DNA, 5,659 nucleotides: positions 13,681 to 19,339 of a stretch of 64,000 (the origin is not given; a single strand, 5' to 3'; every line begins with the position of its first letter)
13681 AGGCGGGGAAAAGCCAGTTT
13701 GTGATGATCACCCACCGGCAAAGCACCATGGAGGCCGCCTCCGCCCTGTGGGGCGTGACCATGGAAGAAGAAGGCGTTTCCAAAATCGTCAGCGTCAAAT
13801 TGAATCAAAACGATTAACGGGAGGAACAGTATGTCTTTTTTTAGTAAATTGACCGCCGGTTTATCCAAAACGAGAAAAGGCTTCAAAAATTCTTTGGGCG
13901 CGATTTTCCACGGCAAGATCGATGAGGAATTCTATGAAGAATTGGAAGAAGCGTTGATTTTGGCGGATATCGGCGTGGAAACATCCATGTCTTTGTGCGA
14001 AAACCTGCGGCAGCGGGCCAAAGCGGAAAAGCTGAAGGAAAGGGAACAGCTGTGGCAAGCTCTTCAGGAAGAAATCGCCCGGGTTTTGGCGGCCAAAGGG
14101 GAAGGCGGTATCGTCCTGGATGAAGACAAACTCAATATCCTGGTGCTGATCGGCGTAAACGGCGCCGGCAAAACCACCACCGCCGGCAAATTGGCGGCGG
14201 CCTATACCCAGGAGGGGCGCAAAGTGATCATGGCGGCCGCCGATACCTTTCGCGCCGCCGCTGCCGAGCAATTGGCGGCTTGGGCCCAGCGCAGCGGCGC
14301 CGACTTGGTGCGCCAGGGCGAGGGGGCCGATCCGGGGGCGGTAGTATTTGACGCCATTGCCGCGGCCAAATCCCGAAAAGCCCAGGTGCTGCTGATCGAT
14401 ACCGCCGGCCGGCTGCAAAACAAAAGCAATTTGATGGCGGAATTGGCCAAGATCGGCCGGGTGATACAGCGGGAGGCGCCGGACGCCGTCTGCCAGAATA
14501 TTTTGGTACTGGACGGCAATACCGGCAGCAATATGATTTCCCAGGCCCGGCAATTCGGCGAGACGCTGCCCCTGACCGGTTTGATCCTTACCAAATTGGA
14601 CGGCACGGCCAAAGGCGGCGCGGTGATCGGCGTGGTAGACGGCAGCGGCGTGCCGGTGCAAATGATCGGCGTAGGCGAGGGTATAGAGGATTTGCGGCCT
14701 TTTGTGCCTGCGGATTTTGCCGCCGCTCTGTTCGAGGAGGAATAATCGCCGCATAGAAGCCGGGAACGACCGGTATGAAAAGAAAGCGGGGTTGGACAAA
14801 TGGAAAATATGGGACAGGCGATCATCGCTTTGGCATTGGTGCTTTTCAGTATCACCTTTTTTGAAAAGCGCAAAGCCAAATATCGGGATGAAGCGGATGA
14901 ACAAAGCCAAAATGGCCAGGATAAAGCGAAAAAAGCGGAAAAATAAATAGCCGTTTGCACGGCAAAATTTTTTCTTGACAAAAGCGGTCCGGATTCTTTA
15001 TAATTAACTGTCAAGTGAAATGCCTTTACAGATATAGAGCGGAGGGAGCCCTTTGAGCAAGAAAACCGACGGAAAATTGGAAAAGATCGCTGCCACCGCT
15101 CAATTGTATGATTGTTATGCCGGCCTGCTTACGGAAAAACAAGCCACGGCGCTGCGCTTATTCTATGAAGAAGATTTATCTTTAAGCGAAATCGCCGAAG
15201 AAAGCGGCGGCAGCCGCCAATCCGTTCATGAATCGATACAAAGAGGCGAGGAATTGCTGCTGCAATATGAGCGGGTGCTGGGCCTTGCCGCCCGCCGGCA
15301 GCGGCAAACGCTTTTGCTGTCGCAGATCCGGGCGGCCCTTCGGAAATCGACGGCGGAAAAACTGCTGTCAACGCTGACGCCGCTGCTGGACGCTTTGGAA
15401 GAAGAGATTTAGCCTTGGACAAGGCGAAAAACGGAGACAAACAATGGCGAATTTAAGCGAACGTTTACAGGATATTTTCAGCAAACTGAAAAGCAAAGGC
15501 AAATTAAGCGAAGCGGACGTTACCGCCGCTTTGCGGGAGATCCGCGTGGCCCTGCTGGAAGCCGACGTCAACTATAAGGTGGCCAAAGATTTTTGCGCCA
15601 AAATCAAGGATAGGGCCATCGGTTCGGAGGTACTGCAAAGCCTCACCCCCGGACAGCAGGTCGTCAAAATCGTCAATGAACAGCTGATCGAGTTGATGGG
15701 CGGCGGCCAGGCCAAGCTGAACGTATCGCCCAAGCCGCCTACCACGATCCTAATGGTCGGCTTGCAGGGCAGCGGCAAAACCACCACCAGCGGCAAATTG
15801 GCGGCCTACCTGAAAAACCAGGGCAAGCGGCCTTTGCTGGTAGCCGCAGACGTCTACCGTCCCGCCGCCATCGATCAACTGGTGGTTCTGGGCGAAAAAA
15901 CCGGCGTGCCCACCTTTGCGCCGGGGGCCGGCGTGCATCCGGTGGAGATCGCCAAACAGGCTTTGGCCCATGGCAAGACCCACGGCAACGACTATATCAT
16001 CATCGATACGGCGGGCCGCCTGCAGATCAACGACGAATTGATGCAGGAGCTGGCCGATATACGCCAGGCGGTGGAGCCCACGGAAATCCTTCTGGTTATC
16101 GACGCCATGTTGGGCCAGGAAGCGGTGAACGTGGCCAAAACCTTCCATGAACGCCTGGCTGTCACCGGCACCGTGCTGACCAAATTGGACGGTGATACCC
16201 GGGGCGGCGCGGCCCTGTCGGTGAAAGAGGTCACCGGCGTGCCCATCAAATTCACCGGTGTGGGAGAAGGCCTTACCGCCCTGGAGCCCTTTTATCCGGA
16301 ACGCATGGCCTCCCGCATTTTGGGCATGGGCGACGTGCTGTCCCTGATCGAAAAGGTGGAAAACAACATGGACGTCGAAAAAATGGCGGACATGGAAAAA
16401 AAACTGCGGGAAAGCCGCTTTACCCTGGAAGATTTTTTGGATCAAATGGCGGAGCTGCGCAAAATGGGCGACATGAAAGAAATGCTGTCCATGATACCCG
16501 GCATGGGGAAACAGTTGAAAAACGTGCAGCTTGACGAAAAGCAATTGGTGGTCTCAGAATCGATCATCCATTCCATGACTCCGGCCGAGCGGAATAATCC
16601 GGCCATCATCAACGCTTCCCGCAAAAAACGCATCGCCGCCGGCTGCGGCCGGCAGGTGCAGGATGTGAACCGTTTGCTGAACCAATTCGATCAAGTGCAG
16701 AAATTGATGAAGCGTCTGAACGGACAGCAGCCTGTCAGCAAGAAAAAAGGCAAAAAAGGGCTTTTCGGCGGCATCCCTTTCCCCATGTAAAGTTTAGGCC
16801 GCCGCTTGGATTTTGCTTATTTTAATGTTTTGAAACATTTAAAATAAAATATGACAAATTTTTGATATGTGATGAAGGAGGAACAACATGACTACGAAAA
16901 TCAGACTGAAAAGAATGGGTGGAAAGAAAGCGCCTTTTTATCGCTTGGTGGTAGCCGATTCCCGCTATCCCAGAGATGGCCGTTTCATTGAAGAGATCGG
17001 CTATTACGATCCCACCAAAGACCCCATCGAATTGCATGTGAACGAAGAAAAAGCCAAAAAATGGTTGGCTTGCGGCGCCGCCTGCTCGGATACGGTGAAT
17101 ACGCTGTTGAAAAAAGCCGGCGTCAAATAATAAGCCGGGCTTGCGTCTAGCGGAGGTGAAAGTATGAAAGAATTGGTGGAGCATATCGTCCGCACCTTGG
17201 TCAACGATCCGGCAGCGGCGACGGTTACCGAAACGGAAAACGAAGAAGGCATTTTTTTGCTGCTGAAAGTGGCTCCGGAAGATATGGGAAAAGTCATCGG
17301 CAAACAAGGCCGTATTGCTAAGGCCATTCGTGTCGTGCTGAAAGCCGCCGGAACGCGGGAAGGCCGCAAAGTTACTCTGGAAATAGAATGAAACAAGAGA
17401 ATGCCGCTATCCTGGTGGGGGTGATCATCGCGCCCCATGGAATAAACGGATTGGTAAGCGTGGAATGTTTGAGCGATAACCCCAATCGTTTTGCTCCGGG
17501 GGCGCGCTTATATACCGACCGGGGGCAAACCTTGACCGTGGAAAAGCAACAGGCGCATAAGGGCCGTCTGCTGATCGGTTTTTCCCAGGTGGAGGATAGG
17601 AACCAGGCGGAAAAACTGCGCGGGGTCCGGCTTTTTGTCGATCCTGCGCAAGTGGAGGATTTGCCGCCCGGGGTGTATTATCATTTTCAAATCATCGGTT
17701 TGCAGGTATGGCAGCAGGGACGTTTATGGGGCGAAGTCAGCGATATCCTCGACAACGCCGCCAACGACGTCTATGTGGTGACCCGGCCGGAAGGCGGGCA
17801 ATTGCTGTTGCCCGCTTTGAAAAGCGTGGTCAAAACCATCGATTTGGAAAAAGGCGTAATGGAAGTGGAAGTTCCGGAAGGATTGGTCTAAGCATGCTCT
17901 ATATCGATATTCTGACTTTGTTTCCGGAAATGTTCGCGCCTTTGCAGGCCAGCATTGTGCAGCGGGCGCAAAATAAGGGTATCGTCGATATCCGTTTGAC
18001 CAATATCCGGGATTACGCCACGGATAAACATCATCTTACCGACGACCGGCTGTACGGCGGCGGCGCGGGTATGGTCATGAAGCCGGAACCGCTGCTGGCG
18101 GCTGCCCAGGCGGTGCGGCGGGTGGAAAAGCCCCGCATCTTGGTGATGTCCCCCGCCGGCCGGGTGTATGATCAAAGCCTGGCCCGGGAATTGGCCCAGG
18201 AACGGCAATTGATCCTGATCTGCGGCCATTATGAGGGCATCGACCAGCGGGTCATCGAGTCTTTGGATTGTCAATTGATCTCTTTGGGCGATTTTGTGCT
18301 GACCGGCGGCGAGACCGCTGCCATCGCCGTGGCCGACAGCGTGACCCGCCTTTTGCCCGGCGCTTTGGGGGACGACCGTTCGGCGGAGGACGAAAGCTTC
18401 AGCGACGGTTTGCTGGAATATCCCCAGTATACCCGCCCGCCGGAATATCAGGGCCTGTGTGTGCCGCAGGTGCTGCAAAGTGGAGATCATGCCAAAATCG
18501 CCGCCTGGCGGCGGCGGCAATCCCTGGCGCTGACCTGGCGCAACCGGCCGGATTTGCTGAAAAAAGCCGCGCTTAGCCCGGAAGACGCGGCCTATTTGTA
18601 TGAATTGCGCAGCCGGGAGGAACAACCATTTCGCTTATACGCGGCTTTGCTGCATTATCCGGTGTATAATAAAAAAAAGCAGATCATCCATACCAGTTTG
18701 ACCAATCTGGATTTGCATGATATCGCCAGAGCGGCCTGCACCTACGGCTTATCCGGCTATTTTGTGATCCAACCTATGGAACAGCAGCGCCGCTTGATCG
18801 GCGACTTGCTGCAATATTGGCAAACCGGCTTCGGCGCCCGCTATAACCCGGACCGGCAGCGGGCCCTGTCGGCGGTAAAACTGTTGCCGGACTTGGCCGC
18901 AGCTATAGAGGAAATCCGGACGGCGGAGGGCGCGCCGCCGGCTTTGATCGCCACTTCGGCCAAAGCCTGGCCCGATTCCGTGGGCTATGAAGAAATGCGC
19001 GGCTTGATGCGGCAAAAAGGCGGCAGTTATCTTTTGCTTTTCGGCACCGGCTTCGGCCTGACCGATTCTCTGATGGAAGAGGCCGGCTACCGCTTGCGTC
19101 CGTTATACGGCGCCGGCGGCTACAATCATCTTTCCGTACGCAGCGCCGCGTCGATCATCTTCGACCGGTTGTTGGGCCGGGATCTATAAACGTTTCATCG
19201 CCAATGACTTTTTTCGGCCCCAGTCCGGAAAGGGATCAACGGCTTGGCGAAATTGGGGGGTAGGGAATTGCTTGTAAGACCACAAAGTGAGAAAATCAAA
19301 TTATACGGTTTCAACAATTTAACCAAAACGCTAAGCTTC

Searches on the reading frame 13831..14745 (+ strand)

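Call 25: search_protein_families(library=pfam, proteins=[window:13831-14745:+], max_evalue=0.001)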
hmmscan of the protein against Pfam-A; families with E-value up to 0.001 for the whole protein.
window:13831-14745:+ (304 aa): 11 families
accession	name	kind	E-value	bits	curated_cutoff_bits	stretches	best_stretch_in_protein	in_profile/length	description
PF00448.28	SRP54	-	1.5e-69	234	22.7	1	102-301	2-195/196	SRP54-type protein, GTPase domain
PF02881.24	SRP54_N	-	1.2e-16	61.1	22.4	1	20-82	3-75/75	SRP54-type protein, helical bundle domain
PF13401.12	AAA_22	-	8.3e-09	36.3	27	1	102-216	6-111/130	AAA domain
PF13604.12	AAA_30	-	5.7e-08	33.2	27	1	102-199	19-104/191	AAA domain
PF01656.29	CbiA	-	3e-06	27.6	25.4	0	110-140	8-38/125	CobQ/CobB/MinD/ParA nucleotide binding domain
PF20720.3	nSTAND3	-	3.8e-05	23.9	27.2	1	100-135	16-51/155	Novel STAND NTPase 3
PF13191.12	AAA_16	-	8e-05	23.6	32.6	1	100-175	23-93/167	AAA ATPase domain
PF13207.12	AAA_17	-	0.00015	22.5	27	0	107-207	1-94/136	AAA domain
PF13671.12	AAA_33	-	0.00037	21.3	27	0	104-222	2-112/143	AAA domain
PF00005.33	ABC_tran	-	0.00047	21.2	25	0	102-187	12-88/137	ABC transporter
PF02223.23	Thymidylate_kin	-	0.00095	19.3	27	0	108-134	3-29/185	Thymidylate kinase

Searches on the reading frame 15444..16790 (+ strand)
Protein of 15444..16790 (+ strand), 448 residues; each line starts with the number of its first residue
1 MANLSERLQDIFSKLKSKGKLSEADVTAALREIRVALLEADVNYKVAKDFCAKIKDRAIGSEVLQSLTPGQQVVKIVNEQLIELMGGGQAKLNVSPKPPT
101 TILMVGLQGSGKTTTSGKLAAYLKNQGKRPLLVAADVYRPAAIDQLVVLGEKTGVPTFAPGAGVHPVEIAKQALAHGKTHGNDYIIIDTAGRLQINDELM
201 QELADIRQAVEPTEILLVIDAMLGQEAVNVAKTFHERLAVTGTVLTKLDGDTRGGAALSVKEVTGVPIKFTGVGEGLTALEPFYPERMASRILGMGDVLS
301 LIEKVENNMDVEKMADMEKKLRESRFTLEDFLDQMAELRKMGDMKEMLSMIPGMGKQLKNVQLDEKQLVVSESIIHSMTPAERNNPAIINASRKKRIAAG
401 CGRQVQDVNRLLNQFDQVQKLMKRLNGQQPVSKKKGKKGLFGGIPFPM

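Call 25: search_protein_families(library=pfam, proteins=[window:15444-16790:+], max_evalue=0.001)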
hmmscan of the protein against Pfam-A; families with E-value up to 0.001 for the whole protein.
window:15444-16790:+ (448 aa): 10 families
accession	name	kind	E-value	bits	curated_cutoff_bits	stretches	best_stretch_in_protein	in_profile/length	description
PF00448.28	SRP54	-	2.8e-76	256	22.7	1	99-294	1-196/196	SRP54-type protein, GTPase domain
PF02978.25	SRP_SPB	-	5.8e-34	116.8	27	1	325-422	1-91/91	Signal peptide binding domain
PF02881.24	SRP54_N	-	1.9e-22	79.7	22.4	1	4-81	1-75/75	SRP54-type protein, helical bundle domain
PF01656.29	CbiA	-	4e-06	27.2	25.4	1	109-253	9-88/125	CobQ/CobB/MinD/ParA nucleotide binding domain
PF06414.18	Zeta_toxin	-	1.2e-05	25.3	22.3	1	93-141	10-57/199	Zeta toxin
PF02492.25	cobW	-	1.3e-05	25.3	20.7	1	102-249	3-154/180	CobW/HypB/UreG, nucleotide-binding domain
PF13401.12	AAA_22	-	1.9e-05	25.4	27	1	102-218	8-121/130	AAA domain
PF13614.12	AAA_31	-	7.3e-05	23.2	27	0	109-137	12-40/177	AAA domain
PF16575.11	CLP1_P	-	8.7e-05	22.9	26.6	0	107-138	2-33/188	mRNA cleavage and polyadenylation factor CLP1 P-loop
PF10248.14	Mlf1IP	-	0.0002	21.8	34.5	1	316-403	29-110/174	Myelodysplasia-myeloid leukemia factor 1-interacting protein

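Call 58: list_cluster_members(proteins=[window:15444-16787:+, window:38881-40851:+, window:25403-26350:+, window:43946-45142:-])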
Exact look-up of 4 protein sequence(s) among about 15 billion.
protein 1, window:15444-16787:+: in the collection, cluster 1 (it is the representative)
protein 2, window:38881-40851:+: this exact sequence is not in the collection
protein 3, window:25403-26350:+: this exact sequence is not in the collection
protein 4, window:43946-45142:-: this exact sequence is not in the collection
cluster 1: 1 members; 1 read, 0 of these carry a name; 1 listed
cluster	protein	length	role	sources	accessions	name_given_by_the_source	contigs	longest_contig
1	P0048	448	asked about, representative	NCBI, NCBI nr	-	-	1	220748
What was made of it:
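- Tried and rejected: The window's Ffh is in a single-member cluster with no name (call 58).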

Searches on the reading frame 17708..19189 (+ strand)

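Call 25: search_protein_families(library=pfam, proteins=[window:17708-19189:+], max_evalue=0.001)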
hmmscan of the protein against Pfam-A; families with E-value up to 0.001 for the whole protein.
window:17708-19189:+ (493 aa): 2 families
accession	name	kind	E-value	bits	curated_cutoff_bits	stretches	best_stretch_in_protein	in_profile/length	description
PF09936.14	Methyltrn_RNA_4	-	4.7e-73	245.3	22.6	1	310-490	2-182/182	SAM-dependent RNA methyltransferase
PF01746.26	tRNA_m1G_MT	-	3.7e-61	206.7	27.3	1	85-281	2-195/195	tRNA (Guanine-1)-methyltransferase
